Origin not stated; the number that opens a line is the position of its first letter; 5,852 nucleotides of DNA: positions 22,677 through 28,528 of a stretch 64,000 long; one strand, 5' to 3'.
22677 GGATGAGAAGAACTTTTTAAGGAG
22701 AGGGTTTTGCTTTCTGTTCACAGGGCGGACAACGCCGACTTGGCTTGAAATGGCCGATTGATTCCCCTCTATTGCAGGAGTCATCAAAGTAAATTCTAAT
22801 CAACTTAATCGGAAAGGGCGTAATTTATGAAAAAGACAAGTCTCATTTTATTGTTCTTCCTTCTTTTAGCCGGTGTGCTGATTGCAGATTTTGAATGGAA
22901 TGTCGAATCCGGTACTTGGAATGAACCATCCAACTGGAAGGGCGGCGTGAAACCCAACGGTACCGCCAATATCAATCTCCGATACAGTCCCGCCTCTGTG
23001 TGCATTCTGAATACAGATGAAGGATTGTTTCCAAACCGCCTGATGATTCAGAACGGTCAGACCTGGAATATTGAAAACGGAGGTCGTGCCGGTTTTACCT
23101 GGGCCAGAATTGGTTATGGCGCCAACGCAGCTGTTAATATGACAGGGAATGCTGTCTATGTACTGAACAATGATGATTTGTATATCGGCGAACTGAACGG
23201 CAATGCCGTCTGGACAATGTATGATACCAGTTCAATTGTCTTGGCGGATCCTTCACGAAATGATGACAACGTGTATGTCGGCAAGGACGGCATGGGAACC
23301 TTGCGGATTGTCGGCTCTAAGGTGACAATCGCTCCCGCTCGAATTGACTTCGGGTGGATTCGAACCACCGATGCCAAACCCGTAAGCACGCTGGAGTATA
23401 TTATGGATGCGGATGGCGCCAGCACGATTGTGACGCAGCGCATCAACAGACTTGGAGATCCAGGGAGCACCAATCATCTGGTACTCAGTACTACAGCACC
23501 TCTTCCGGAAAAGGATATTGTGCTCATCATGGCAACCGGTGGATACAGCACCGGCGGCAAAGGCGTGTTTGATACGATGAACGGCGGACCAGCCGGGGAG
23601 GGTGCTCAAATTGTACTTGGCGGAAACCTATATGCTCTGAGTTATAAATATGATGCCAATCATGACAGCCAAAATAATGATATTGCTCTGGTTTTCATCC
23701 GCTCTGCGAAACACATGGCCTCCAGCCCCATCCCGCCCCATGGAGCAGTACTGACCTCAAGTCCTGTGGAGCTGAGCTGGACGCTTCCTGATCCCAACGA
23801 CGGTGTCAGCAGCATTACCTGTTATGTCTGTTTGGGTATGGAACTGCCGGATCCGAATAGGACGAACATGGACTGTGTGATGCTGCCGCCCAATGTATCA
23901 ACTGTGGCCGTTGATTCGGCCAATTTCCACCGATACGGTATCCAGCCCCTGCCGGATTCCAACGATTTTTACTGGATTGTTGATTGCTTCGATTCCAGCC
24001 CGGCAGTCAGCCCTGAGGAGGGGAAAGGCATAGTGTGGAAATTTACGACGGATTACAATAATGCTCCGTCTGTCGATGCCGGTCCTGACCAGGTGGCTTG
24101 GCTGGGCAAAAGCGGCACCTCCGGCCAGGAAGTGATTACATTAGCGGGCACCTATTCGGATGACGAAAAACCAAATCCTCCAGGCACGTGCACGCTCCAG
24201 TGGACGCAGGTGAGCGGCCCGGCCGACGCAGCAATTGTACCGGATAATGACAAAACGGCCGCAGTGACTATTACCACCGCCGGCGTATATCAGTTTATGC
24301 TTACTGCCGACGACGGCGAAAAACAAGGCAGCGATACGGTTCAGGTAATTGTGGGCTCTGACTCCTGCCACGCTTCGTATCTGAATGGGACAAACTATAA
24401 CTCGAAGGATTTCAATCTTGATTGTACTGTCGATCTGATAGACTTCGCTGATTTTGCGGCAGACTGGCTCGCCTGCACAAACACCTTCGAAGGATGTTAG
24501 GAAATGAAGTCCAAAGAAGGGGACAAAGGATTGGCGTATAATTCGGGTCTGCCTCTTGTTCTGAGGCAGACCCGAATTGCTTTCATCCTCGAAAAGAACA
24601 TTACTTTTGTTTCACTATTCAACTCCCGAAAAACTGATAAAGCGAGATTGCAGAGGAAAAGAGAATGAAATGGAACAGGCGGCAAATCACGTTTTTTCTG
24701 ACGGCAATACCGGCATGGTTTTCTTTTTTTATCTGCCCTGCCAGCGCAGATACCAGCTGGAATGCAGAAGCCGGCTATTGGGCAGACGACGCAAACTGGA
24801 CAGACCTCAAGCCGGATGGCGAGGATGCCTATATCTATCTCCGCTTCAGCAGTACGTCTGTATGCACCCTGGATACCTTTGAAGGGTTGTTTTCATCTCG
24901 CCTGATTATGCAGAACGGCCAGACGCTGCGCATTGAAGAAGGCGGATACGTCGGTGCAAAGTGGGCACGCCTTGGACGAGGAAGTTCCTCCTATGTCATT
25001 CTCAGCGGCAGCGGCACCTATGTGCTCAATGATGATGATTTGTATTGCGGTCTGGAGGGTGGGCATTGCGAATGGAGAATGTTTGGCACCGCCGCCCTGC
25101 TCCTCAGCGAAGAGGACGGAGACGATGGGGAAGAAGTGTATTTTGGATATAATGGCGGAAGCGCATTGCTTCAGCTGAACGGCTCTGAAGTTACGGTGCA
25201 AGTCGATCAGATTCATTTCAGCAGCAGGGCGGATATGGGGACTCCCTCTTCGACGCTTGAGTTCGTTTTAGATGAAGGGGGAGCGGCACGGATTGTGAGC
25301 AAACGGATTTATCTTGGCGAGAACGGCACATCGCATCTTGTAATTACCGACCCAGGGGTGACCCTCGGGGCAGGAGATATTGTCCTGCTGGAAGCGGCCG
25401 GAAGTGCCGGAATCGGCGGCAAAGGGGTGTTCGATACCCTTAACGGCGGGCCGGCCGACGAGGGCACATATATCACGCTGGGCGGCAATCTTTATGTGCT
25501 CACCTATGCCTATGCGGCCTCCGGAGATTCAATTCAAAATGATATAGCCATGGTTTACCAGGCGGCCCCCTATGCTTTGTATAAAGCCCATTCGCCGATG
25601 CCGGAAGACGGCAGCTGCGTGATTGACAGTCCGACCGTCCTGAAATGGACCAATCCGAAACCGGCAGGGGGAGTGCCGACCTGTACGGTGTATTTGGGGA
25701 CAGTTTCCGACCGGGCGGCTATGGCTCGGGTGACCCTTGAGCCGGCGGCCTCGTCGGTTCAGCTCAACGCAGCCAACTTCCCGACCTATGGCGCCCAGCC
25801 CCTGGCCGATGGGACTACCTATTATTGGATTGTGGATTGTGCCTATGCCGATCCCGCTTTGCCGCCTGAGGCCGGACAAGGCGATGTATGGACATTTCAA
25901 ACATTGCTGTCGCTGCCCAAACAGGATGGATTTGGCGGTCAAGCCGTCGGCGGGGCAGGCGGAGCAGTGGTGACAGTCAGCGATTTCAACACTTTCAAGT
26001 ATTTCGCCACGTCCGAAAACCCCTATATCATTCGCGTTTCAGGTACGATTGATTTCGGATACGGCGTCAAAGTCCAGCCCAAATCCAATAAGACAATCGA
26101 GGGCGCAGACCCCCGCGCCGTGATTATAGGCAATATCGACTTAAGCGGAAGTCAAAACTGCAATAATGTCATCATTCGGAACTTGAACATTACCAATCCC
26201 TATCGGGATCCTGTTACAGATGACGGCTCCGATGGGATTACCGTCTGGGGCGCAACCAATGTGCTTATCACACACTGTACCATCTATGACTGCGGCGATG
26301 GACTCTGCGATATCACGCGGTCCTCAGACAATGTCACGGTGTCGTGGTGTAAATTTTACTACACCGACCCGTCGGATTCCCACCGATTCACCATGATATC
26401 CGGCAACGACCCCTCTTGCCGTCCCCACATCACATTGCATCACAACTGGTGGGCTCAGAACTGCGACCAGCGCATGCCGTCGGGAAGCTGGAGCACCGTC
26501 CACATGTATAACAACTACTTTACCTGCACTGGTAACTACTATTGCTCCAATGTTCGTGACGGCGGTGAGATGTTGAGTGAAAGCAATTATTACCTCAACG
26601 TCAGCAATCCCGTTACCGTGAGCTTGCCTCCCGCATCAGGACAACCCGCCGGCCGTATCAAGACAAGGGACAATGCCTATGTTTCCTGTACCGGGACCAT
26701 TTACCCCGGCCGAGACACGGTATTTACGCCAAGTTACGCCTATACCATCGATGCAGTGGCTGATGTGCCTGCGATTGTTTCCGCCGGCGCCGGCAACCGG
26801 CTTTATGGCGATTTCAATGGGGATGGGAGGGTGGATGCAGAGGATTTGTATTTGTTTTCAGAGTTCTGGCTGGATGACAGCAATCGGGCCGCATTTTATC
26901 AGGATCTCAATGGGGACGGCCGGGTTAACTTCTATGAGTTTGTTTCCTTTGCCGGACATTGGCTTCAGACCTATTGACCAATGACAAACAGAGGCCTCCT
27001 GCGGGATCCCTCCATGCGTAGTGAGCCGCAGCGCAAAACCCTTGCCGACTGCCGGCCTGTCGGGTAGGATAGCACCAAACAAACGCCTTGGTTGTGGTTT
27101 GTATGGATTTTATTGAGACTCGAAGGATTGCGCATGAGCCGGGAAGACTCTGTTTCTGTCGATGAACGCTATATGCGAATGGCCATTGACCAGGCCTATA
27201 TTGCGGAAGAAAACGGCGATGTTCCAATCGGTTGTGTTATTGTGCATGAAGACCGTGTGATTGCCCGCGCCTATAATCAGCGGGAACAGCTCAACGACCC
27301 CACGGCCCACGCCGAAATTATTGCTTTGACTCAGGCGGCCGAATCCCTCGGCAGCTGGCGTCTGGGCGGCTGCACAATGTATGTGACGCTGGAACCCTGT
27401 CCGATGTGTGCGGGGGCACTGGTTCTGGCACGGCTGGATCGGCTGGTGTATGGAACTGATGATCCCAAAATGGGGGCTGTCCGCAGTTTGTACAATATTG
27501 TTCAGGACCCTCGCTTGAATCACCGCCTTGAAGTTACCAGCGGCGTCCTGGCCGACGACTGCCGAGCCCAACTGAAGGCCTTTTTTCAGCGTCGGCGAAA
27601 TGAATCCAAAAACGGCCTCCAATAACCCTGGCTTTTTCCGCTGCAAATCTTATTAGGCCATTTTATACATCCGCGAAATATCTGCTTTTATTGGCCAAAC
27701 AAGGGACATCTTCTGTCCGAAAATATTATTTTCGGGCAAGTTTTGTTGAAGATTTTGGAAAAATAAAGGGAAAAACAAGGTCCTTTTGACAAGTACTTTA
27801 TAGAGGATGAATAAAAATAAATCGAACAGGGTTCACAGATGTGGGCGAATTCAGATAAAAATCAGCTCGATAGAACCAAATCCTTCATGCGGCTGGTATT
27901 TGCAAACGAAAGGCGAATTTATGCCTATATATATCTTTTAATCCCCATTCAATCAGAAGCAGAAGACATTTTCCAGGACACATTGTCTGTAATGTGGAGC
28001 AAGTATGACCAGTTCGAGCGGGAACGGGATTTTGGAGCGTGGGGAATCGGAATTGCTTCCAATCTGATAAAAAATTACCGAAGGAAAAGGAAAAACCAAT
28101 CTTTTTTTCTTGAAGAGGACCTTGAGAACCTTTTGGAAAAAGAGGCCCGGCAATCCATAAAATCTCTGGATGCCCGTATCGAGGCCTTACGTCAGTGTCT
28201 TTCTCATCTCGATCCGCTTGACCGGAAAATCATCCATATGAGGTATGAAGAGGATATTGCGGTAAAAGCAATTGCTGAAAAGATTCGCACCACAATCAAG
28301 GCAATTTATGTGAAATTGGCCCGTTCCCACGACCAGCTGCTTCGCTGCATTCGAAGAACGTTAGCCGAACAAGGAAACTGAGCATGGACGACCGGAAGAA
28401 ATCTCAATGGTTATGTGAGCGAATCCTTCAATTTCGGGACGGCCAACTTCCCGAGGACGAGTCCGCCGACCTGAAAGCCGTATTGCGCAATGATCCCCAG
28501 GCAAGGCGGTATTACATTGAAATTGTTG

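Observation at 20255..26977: The external domain of a FecR-type anti-sigma is a paralogue of the N-terminal module of the two dockerin-tagged exoproteins encoded just downstream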

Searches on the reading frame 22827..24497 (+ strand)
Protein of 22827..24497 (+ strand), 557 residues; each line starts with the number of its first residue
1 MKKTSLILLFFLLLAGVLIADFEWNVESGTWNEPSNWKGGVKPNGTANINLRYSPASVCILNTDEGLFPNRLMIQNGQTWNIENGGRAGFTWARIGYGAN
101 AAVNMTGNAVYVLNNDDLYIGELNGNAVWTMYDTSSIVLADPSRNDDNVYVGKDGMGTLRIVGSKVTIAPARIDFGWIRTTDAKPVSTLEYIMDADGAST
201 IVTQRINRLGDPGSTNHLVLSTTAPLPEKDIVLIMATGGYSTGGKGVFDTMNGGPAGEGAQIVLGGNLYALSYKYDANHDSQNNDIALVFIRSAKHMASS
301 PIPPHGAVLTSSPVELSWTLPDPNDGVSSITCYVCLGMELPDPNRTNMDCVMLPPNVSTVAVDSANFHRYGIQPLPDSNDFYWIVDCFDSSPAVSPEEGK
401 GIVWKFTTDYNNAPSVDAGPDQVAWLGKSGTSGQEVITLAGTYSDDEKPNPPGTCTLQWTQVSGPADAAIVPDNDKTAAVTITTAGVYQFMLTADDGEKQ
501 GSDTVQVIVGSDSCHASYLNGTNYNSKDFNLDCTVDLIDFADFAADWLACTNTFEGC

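Call 7: search_protein_families(library=pfam, proteins=[window:22827-24497:+], max_evalue=0.1)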
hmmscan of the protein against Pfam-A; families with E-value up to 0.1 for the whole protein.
window:22827-24497:+ (557 aa): 2 families
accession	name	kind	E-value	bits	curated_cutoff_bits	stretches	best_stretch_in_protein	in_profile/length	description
PF22352.2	K319L-like_PKD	-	7.8e-10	39.1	27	1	434-509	11-84/84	K319L-like, PKD domain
PF18981.6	InlK_D3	-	0.042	14.4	25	0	475-509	39-73/75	Internalin K domain (D3/D4)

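Call 8: search_protein_families(library=ncbifam, proteins=[window:22827-24497:+], max_evalue=0.1)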
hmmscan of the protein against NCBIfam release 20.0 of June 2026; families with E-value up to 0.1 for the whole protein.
window:22827-24497:+ (557 aa): 2 families
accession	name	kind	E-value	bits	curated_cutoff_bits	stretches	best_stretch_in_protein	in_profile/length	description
NF038112.1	myxo_dep_M36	subfamily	3e-07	28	1500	1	411-509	1187-1282/1604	myxosortase-dependent M36 family metallopeptidase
TIGR04393.1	rpt_T5SS_PEPC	repeat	0.058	13.4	23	0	145-161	25-41/49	T5SS/PEP-CTERM-associated repeat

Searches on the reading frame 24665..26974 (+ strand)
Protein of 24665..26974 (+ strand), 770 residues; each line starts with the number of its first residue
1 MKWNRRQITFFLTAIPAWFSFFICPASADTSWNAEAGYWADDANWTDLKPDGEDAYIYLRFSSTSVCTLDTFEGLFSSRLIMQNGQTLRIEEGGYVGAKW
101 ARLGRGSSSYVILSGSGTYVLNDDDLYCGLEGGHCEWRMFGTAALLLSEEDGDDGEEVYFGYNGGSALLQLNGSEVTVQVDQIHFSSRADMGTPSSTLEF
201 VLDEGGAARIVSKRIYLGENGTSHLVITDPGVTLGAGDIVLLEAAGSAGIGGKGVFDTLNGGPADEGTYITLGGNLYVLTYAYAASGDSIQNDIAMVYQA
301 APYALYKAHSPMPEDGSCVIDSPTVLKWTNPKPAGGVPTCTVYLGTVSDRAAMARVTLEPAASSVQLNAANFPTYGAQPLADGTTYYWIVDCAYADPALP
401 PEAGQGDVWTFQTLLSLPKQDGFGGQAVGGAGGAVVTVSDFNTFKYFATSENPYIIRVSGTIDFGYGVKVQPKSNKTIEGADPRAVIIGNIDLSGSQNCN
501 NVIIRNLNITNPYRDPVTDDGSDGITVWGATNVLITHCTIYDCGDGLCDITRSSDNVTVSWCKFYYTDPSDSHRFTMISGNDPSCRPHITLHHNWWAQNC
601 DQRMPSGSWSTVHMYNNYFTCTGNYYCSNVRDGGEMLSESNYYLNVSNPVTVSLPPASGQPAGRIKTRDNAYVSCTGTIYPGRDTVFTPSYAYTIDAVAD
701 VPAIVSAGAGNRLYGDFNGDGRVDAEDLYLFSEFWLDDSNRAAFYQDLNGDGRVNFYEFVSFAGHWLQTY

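Call 7: search_protein_families(library=pfam, proteins=[window:24665-26974:+], max_evalue=0.1)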
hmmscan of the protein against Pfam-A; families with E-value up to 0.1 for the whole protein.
window:24665-26974:+ (770 aa): 8 families
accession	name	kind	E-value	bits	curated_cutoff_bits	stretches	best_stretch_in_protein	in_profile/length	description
PF00544.25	Pectate_lyase_4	-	1.5e-18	67.7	24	1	473-643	34-211/211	Pectate lyase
PF00404.24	Dockerin_1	-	5.2e-08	33.4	22.9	1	714-756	1-46/57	Dockerin type I domain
PF13229.12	Beta_helix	-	3.3e-07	30.5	25.9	1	464-618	22-157/158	Right handed beta helix region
PF00036.39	EF-hand_1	-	0.00056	19.7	25.4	0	747-762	10-25/29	EF hand domain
PF13202.12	EF-hand_5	-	0.00073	19.3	25.9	0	716-729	9-22/25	EF hand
PF13499.12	EF-hand_7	-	0.011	16.5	30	1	716-762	12-65/67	EF-hand domain pair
PF13405.12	EF-hand_6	-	0.021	15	25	0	716-729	10-23/30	EF-hand domain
PF00295.23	Glyco_hydro_28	-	0.031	13.8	22.9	1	497-563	120-181/324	Glycosyl hydrolases family 28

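Call 8: search_protein_families(library=ncbifam, proteins=[window:24665-26974:+], max_evalue=0.1)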
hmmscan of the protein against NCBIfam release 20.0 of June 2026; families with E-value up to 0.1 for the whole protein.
window:24665-26974:+ (770 aa): 1 family
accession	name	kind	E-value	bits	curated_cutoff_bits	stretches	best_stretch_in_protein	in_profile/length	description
NF051861.1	PolglcturonPglBAgro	equivalog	0.001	17.9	600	1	498-563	155-217/437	polygalacturonase PglB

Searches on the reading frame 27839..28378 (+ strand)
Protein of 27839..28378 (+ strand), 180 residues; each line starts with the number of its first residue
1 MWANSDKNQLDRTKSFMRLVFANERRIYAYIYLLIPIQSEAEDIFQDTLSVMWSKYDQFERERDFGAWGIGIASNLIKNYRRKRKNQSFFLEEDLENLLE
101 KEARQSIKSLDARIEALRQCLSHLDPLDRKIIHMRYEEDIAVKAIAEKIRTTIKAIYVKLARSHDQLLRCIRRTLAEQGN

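Call 7: search_protein_families(library=pfam, proteins=[window:27839-28378:+], max_evalue=0.1)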
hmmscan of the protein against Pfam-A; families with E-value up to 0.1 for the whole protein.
window:27839-28378:+ (180 aa): 5 families
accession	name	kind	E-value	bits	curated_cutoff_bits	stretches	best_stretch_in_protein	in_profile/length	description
PF04542.20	Sigma70_r2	-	2.8e-11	43.5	24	1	22-85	4-69/71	Sigma-70 region 2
PF08281.18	Sigma70_r4_2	-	5e-07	29.7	25.7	1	115-163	2-50/54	Sigma-70, region 4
PF24611.2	Spectrin_Anc-1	-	3.4e-05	24.5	33.2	1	46-128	3-83/115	Nuclear anchorage protein 1, spectrin-like repeat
PF04545.22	Sigma70_r4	-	0.00056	19.8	24.1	1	120-149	1-30/50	Sigma-70, region 4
PF04297.20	UPF0122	-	0.057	14.1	22.7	1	130-169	24-63/101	Putative helix-turn-helix protein, YlxM / p13 like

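Call 8: search_protein_families(library=ncbifam, proteins=[window:27839-28378:+], max_evalue=0.1)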
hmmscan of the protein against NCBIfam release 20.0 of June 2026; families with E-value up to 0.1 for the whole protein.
window:27839-28378:+ (180 aa): 79 families (the best 25 are shown)
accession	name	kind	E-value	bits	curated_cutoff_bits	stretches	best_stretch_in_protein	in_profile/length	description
TIGR02989.1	Sig-70_gvs1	subfamily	5.2e-38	130.5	124.55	1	15-171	2-158/158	RNA polymerase sigma-70 factor, Rhodopirellula/Verrucomicrobium family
TIGR02952.1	Sig70_famx2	equivalog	1.5e-19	70.5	206.45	1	11-167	8-166/170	ECF subfamily RNA polymerase sigma factor, BldN family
TIGR02937.1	sigma70-ECF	superfamily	4e-19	68.8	42.9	1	18-170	5-164/165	sigma-70 family RNA polymerase sigma factor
NF058625.1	sigma_PG0214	equivalog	1.6e-17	63.7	130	1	14-169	4-159/170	GFO_1088 family ECF-type sigma factor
TIGR02985.1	Sig70_bacteroi1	subfamily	2e-15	57.4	126.4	1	15-167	2-158/162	RNA polymerase sigma-70 factor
TIGR02983.1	SigE-fam_strep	subfamily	9.3e-15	54.9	141.55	1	12-167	4-154/162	SigE family RNA polymerase sigma factor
NF007222.0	PRK09640.1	equivalog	4.3e-14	52.5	194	1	5-167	17-178/188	RNA polymerase sigma factor SigX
NF009166.1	PRK12513.1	equivalog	5e-13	49.2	206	1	14-167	22-182/193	RNA polymerase sigma factor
NF009186.0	PRK12534.1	equivalog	2.4e-12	47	267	1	14-173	25-187/187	RNA polymerase sigma factor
NF007227.0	PRK09645.1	subfamily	5.6e-12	45.9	202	1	13-179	11-174/177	sigma-70 family RNA polymerase sigma factor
NF004113.0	PRK05602.1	equivalog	5.6e-12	45.7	208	1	13-171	44-201/211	RNA polymerase sigma factor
NF053879.1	RNAPolSigSigVBac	equivalog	5.1e-11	42.5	190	1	13-166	3-150/160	RNA polymerase sigma factor SigV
NF009189.0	PRK12537.1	equivalog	5.4e-11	42.3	261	1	25-171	34-181/182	RNA polymerase sigma factor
NF007223.0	PRK09641.1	equivalog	8.6e-11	42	209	1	13-171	17-184/187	RNA polymerase sigma factor SigW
TIGR02948.1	SigW_bacill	equivalog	1.3e-10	41.6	243.1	1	14-172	18-185/187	RNA polymerase sigma factor SigW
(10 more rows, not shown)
